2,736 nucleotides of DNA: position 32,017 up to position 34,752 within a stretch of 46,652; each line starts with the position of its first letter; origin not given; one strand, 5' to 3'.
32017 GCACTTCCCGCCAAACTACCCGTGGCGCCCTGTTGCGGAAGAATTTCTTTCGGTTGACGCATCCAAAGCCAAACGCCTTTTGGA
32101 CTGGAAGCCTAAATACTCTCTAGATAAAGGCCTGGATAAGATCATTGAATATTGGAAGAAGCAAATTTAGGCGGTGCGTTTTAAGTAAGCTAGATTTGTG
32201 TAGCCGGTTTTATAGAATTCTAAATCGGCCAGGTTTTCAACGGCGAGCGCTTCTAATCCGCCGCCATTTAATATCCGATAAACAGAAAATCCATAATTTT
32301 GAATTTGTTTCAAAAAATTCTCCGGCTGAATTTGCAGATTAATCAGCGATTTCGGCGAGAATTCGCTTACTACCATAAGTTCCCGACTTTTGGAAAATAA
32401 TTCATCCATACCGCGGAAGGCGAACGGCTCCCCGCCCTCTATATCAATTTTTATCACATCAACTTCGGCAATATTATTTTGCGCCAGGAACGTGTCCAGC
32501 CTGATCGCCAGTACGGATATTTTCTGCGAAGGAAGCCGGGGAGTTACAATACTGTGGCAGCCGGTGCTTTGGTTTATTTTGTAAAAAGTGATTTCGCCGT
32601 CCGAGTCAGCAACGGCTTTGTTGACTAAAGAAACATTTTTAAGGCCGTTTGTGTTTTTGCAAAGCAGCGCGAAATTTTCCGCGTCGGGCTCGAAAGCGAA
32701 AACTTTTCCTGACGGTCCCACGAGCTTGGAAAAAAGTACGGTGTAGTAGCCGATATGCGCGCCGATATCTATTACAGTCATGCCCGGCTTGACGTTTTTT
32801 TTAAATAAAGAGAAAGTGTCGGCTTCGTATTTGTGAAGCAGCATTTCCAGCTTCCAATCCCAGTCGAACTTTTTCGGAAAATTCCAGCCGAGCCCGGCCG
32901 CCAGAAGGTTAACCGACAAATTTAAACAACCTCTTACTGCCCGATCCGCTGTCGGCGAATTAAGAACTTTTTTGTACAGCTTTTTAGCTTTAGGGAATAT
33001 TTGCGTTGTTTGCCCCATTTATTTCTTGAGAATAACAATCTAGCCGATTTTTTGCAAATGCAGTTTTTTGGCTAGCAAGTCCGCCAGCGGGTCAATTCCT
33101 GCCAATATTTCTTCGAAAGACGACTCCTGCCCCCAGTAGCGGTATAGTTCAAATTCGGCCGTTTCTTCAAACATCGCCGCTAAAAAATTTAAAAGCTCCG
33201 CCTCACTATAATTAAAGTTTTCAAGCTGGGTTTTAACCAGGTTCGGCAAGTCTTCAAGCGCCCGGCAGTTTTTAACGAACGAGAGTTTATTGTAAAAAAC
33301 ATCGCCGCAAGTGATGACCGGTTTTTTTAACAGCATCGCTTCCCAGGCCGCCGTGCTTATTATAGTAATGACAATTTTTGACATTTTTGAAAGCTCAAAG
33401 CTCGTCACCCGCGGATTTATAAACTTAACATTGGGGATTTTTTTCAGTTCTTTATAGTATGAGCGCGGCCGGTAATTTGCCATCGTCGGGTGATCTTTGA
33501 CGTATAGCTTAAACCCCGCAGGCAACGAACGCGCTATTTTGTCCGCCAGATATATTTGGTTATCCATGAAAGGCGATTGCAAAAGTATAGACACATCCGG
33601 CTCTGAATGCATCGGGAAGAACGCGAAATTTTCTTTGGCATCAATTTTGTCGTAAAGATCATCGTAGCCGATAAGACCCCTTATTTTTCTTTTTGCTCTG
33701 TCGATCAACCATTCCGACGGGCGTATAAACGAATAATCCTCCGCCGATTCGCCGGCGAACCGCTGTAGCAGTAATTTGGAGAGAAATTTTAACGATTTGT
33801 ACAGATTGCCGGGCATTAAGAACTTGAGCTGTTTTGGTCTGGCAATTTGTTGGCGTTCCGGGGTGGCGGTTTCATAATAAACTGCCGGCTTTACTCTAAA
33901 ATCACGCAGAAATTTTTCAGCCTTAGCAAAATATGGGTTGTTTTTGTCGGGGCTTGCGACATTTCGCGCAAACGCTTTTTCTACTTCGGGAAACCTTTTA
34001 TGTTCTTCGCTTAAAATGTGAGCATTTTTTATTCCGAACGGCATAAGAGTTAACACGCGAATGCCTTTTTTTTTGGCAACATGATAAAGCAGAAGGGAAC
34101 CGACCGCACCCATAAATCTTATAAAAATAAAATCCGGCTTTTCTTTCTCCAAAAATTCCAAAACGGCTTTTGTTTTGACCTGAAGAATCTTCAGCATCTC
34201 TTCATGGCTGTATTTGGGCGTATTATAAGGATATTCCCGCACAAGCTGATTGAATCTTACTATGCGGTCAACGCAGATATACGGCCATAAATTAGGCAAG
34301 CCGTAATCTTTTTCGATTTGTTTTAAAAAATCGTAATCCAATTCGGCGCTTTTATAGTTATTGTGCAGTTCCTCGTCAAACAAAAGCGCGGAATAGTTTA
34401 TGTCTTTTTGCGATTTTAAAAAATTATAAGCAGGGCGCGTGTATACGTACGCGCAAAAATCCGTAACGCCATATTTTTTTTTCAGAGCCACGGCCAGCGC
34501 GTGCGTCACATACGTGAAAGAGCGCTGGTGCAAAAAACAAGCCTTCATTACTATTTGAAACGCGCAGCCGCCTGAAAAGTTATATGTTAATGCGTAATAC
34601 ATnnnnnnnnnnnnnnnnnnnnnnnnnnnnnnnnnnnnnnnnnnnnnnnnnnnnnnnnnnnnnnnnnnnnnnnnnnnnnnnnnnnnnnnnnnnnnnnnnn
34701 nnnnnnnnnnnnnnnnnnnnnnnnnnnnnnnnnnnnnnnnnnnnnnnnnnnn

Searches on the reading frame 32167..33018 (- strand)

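Call 8: search_protein_families(library=pfam, proteins=[window:32167-33018:-], max_evalue=0.001)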
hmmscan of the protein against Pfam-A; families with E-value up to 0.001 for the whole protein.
window:32167-33018:- (283 aa): 2 families
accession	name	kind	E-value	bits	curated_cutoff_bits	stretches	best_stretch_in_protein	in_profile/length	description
PF05050.19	Methyltransf_21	-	9.7e-22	78.3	22.7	1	84-244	1-171/173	Methyltransferase FkbM domain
PF01135.25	PCMT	-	1.5e-05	25.3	20.3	1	73-144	70-136/210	Protein-L-isoaspartate(D-aspartate) O-methyltransferase (PCMT)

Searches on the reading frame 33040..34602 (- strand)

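Call 8: search_protein_families(library=pfam, proteins=[window:33040-34602:-], max_evalue=0.001)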
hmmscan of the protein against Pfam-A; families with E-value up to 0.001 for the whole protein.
window:33040-34602:- (520 aa): 1 family
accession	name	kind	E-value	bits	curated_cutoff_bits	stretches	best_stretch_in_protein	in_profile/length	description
PF05159.20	Capsule_synth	-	7.2e-09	36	20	1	299-438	120-267/310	Capsule polysaccharide biosynthesis protein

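Call 71: search_protein_families(library=ncbifam, proteins=[window:33040-34602:-], max_evalue=0.1)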
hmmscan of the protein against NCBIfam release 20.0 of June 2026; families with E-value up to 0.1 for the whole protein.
window:33040-34602:- (520 aa): 2 families
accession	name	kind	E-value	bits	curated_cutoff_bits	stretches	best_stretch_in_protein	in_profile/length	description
NF046086.1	BFO_1060_trans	domain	4.7e-10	39.1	200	1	366-438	223-297/365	BFO_1060 family glycosyltransferase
TIGR04396.2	surf_polysacc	subfamily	0.00081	18.6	125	1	380-456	237-318/427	surface carbohydrate biosynthesis protein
